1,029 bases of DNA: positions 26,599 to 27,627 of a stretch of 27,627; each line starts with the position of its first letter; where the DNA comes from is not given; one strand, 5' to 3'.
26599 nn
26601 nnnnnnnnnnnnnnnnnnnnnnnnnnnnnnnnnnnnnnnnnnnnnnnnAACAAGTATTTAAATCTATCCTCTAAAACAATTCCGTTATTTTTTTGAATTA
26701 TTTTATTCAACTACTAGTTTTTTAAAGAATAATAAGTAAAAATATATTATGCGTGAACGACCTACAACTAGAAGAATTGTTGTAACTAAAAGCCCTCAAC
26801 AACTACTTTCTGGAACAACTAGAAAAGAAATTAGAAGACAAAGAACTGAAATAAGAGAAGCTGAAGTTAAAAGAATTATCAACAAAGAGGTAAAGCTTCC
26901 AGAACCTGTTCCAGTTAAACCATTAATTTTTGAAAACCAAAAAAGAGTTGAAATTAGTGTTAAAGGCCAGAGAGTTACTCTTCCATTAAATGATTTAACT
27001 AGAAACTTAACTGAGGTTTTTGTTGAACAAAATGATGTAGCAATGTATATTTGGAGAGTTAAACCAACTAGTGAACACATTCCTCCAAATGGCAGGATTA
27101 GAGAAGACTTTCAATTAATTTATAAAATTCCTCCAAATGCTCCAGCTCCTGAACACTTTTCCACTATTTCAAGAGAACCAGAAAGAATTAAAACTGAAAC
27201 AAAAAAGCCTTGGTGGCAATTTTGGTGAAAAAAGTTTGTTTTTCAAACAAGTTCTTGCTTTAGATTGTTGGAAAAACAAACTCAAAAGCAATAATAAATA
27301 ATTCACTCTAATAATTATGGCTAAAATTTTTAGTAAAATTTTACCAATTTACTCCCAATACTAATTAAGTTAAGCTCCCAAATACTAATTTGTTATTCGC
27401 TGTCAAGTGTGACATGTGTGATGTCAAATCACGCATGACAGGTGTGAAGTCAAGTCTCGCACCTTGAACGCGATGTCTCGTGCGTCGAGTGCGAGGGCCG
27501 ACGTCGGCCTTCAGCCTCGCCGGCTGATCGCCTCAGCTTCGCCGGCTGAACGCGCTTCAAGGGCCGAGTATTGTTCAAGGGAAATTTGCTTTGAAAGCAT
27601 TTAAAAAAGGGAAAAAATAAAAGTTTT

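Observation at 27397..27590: Second copy of the GC-rich element, with three compensatory base-pair changes in the central hairpin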

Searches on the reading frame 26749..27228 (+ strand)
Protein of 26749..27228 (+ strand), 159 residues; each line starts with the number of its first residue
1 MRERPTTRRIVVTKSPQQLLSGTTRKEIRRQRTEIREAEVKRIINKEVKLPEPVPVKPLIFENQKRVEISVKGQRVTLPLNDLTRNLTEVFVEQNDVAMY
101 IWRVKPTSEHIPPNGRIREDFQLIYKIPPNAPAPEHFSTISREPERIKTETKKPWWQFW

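Call 17: find_encoding_contigs(protein=window:26749-27228:+, flank=10000, max_places=10)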
Protein window:26749-27228:+ (159 aa): 1 contig read that carries it; 1 place shown.
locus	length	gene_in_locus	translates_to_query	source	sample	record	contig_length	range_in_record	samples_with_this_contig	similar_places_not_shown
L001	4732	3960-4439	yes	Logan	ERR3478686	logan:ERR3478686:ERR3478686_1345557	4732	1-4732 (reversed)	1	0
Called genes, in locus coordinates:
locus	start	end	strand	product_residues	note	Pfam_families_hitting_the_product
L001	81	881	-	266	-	PF03848:TehB (weak), PF13847:Methyltransf_31 (weak), PF08241:Methyltransf_11 (weak), PF08242:Methyltransf_12 (faint), PF13649:Methyltransf_25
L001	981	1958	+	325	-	PF13412:HTH_24 (weak), PF01037:AsnC_trans_reg (faint), PF13412:HTH_24 (weak), PF13404:HTH_AsnC-type (weak)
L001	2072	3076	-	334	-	-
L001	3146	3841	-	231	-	-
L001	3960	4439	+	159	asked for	-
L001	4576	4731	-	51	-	?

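Call 20: search_protein_families(library=pfam, proteins=[window:26749-27228:+], max_evalue=0.01)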
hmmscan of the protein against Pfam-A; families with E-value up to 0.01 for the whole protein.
window:26749-27228:+ (159 aa): 0 families

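Call 81: search_protein_families(library=phrogs, proteins=[window:26749-27228:+], max_evalue=0.01)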
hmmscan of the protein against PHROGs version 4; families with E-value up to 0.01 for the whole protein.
window:26749-27228:+ (159 aa): 0 families

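Call 83: predict_structure(protein=window:26749-27228:+)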
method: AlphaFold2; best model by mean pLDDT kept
length: 159 residues; sequences in the alignment: 1
mean_pLDDT: 45.5   pTM: 0.20
mean pLDDT of the five models: 45.5, 44.7, 42.6, 42.5, 41.9
residues with pLDDT >= 90: 0; 70-90: 10; 50-70: 40; < 50: 109
segments of 3 or more residues with pLDDT < 50: 1-3, 55-159
pLDDT, mean of each block of 10 residues (from residue 1): 56 55 69 68 57 46 38 40 37 35 38 36 40 35 34 43
secondary structure, 60 per line:
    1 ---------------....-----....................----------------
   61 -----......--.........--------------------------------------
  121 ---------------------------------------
elements in order: H16-19 H25-44 E66-71 E74-79
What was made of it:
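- Tried and rejected: The single-sequence AlphaFold model of the 159-aa neighbour was unusable, with mean pLDDT 45 (call 83).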

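Call 92: search_protein_families(library=ncbifam, proteins=[window:26749-27228:+], max_evalue=0.001)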
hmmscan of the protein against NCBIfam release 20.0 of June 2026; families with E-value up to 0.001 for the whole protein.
window:26749-27228:+ (159 aa): 0 families

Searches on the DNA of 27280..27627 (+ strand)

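Call 12: search_rna_families(source=window, start=27280, end=27627, threshold=evalue, max_evalue=10, show_alignments=3)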
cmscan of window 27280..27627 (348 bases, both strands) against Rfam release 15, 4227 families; matches with E-value up to 10: 3.
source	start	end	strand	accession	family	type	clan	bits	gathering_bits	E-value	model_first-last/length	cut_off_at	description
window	27462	27497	+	RF03564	mir-9416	Gene; miRNA;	-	17.6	100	0.91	1-68/68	no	mir-9416 microRNA precursor family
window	27495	27539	-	RF00630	P26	Gene;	-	14.7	36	1.4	1-66/66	no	Pseudomonas sRNA P26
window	27280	27458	-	RF01471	rliB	Gene; sRNA;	-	10.8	40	8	1-177/360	3'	Listeria sRNA rliB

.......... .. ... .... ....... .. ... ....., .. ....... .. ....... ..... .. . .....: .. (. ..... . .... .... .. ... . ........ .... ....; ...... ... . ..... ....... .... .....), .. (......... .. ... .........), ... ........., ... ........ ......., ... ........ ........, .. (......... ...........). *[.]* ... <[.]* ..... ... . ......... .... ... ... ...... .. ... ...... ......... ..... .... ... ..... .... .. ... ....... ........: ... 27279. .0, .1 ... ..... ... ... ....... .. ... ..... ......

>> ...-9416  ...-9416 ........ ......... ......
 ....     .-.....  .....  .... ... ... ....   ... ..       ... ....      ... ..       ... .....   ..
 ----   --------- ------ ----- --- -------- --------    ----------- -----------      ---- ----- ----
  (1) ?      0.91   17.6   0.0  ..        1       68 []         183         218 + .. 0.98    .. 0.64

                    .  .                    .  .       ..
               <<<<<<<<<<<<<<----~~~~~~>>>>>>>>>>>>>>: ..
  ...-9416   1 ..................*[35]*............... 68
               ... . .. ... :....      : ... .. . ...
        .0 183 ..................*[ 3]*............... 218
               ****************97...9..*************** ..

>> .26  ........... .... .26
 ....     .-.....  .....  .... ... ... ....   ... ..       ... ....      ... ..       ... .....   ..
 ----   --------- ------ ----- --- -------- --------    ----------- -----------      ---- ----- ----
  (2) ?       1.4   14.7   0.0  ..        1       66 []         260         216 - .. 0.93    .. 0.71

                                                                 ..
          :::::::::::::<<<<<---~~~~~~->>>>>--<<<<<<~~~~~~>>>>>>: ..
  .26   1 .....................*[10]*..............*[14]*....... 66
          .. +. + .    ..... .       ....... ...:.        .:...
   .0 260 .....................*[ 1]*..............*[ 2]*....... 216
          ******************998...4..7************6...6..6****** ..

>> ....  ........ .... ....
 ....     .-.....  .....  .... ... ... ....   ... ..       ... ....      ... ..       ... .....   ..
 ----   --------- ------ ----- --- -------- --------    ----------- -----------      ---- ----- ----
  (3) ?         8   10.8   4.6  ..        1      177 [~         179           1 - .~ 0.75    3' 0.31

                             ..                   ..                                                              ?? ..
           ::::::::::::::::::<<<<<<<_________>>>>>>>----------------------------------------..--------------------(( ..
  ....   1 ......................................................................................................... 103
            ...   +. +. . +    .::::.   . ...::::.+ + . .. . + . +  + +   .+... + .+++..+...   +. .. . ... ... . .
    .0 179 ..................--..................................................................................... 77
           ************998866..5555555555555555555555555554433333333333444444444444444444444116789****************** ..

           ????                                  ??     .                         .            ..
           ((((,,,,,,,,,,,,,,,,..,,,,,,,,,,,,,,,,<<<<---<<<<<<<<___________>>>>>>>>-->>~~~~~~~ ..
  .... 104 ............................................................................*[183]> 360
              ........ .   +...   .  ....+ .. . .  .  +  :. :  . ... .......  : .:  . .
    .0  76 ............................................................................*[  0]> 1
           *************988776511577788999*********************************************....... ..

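Call 49: search_dna_similar(query=window:27397-27595:+, collection=plasmids, mode=distant, max_evalue=1, max_rows=15)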
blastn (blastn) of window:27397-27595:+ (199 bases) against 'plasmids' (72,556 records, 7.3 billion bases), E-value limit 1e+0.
Records with a match: 45; places in all: 45; records where one place covers at least 80% of the query: 0.
Best place of each record, by identity: >=99% 1; 90-95% 42; 80-90% 2.
By first word of the organism name: Pseudomonas 39; Sinorhizobium 2; Azospirillum 1; Rhizobium 1; Shinella 1; Stutzerimonas 1.
By predicted mobility (MOB-suite, as given by PLSDB): non-mobilizable 26; conjugative 19.
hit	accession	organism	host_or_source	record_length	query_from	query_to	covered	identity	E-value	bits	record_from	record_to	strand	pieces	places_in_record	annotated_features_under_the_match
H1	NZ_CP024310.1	Sinorhizobium fredii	Phaseolus vulgaris,cell culture,plant ...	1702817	106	150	23%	84.4%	1e-2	47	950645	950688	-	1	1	record has no annotation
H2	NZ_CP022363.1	Azospirillum sp. TSH58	single cell,paddy soils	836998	100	136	19%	83.8%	6e-1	41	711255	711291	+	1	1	undecaprenyl-phosphate glucose phosphotransferase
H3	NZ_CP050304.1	Rhizobium lusitanum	Oxytropis pumilio,cell culture,root ...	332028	117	145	15%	93.1%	6e-1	41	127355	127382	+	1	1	acyl-homoserine-lactone synthase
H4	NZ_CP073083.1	Pseudomonas aeruginosa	Homo sapiens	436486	131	157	14%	92.6%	6e-1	41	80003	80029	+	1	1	PEP-utilizing enzyme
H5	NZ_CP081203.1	Pseudomonas aeruginosa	Severely burned patient,burn wound,burn ...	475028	131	157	14%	92.6%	6e-1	41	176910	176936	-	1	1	PEP-utilizing enzyme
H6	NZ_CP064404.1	Pseudomonas aeruginosa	Homo sapiens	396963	131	157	14%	92.6%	6e-1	41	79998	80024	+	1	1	PEP-utilizing enzyme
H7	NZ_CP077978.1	Pseudomonas aeruginosa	Homo sapiens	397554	131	157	14%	92.6%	6e-1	41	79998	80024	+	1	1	PEP-utilizing enzyme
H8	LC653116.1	Pseudomonas aeruginosa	-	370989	131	157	14%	92.6%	6e-1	41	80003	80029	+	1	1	hypothetical protein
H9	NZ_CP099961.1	Pseudomonas aeruginosa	Homo sapiens,sputum,sputum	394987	131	157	14%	92.6%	6e-1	41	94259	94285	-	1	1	PEP-utilizing enzyme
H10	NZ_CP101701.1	Pseudomonas asiatica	water,poultry farm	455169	131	157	14%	92.6%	6e-1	41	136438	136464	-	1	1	PEP-utilizing enzyme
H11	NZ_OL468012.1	Pseudomonas aeruginosa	-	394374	131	157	14%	92.6%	6e-1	41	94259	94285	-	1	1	PEP-utilizing enzyme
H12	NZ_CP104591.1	Pseudomonas aeruginosa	Homo sapiens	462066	131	157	14%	92.6%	6e-1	41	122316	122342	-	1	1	PEP-utilizing enzyme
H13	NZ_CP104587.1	Pseudomonas aeruginosa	Homo sapiens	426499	131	157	14%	92.6%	6e-1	41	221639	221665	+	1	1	PEP-utilizing enzyme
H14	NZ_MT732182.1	Pseudomonas aeruginosa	-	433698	131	157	14%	92.6%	6e-1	41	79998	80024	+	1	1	PEP-utilizing enzyme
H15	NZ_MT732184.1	Pseudomonas aeruginosa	-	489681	131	157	14%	92.6%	6e-1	41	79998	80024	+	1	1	PEP-utilizing enzyme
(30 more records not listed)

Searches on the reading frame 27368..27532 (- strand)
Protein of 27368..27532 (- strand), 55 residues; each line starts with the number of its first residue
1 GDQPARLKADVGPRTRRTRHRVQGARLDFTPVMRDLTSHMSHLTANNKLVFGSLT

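Call 71: search_protein_families(library=pfam, proteins=[window:27368-27532:-], max_evalue=1)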
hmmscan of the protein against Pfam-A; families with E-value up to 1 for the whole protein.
seq(55 aa): 0 families
